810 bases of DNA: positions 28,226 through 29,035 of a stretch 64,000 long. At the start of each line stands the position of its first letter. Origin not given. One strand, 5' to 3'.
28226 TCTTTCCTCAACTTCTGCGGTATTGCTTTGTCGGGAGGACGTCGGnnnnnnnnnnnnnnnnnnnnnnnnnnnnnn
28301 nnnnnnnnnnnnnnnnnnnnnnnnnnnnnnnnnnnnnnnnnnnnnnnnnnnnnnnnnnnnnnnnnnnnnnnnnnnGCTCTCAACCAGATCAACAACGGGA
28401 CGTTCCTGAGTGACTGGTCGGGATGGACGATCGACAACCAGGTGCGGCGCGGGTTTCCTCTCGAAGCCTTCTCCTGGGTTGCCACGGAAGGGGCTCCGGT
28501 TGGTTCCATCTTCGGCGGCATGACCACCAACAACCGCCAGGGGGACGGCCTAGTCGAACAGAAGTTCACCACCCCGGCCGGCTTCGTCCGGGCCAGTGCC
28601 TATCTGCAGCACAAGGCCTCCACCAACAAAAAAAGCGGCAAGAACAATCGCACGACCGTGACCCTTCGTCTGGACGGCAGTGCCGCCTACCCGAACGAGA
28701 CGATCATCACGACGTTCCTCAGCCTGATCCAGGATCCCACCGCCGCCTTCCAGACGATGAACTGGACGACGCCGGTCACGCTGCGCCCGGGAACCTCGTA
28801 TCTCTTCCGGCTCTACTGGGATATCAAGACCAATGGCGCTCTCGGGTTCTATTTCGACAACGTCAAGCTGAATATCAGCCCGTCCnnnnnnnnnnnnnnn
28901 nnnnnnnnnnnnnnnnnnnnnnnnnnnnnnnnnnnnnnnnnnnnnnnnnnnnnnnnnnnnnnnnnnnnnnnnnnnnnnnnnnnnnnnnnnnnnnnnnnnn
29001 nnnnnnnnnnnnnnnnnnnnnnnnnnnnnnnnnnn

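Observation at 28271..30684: First giant-protein gene is interrupted by a -1 frameshift at ~29036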

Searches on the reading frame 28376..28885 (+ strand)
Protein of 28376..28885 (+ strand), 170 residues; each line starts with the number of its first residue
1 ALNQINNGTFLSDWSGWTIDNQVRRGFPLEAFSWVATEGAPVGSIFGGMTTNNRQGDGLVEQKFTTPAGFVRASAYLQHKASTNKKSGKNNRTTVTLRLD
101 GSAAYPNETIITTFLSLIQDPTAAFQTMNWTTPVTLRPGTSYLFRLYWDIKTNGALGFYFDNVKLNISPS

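Call 58: predict_structure(alignment_id=A3)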
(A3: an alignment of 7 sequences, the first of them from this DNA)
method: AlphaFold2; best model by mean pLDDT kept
length: 170 residues; sequences in the alignment: 7
mean_pLDDT: 81.8   pTM: 0.81
mean pLDDT of the five models: 81.8, 81.0, 80.2, 79.8, 78.0
residues with pLDDT >= 90: 48; 70-90: 92; 50-70: 26; < 50: 4
segments of 3 or more residues with pLDDT < 50: none
pLDDT, mean of each block of 10 residues (from residue 1): 52 70 82 82 84 87 89 92 62 90 79 86 83 93 92 82 85
secondary structure, 60 per line:
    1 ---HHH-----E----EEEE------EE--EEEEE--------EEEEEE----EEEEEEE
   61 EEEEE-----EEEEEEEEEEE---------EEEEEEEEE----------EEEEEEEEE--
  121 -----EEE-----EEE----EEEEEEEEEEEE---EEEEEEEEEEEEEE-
elements in order: E17-20 E31-35 E44-49 E54-65 E71-81 E91-99 E110-118 E126-128 E134-136 E141-152 E156-169
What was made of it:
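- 28379..28885 (+): N-terminal beta-jelly-roll domain (aa 37-205), CBM-like fold. AlphaFold model pLDDT 81.8 (call 58).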

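Call 60: fold_search(model_id=the predicted structure, library=pdb)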
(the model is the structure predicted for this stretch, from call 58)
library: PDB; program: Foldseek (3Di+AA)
matches with E <= 10: 1617; with E <= 0.001: 78
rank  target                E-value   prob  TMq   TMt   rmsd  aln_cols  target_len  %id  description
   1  7xyc_A                3.2e-06  1.00  0.56  0.20   4.3       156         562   17  CryoEM structure of Klebsiella phage Kp7 type II tail fiber gp52 in vitro (released 2023-06-07)
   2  8okh_B                5.8e-06  1.00  0.39  0.40   7.6       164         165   14  Crystal structure of Bdellovibrio bacteriovorus Bd1399 (released 2023-10-25)
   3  8iq9_B                6.8e-06  1.00  0.53  0.19   6.2       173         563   15  Crystal structure of trimeric K2-2 TSP in complex with tetrasaccharide and octasaccharide (released 2024-02-21)
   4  8okh_A                6.8e-06  1.00  0.39  0.39   7.6       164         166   14  Crystal structure of Bdellovibrio bacteriovorus Bd1399 (released 2023-10-25)
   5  2xom_A                8.9e-06  1.00  0.47  0.53   6.0       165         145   13  Atomic resolution structure of TmCBM61 in complex with beta-1,4- galactotriose (released 2010-09-08)
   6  8iqe_B                9.9e-06  1.00  0.53  0.19   6.3       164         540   15  Crystal structure of tetrameric K2-2 TSP (released 2024-02-21)
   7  8iqe_C                1.1e-05  1.00  0.58  0.20   4.4       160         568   16  Crystal structure of tetrameric K2-2 TSP (released 2024-02-21)
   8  1gu3_A                1.1e-05  1.00  0.44  0.51   5.6       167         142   14  CBM4 structure and function (released 2002-09-26)
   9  8iq9_A                1.5e-05  1.00  0.57  0.20   8.4       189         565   15  Crystal structure of trimeric K2-2 TSP in complex with tetrasaccharide and octasaccharide (released 2024-02-21)
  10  8iqe_A                1.7e-05  1.00  0.56  0.20   4.6       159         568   16  Crystal structure of tetrameric K2-2 TSP (released 2024-02-21)
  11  2xon_L                1.7e-05  1.00  0.44  0.49   6.5       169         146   12  Structure of TmCBM61 in complex with beta-1,4-galactotriose at 1.4 A resolution (released 2010-09-08)
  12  8xmz_A                1.9e-05  1.00  0.48  0.57   4.7       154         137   18  Crystal structure of a novel porphyran-binding carbohydrate binding module (released 2024-01-17)
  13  8iqe_D                2.6e-05  1.00  0.53  0.19   6.3       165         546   15  Crystal structure of tetrameric K2-2 TSP (released 2024-02-21)
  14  8a28_A                3.4e-05  1.00  0.52  0.27   5.3       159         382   11  Structure of the astacin zymogen of LAST-MAM from Limulus polyphemus (released 2022-10-19)
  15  5l73_B                3.6e-05  1.00  0.54  0.53   5.2       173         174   15  MAM domain of human neuropilin-1 (released 2016-10-26)
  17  2zez_B                5.6e-05  1.00  0.48  0.56   4.7       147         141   18  Family 16 Carbohydrate Binding Module-2 (released 2008-03-25)
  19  2zez_C                7.3e-05  1.00  0.42  0.47   5.6       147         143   20  Family 16 Carbohydrate Binding Module-2 (released 2008-03-25)
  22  2zez_A                1.1e-04  1.00  0.43  0.50   5.7       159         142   19  Family 16 Carbohydrate Binding Module-2 (released 2008-03-25)
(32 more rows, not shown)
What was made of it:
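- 28379..28885 (+): Foldseek PDB hits to CBM61 2xom, CBM4 1gu3, CBM16 2zez, phage tailspike C-terminal domains, MAM and the gingipain adhesin, TM 0.45-0.58 (call 60).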
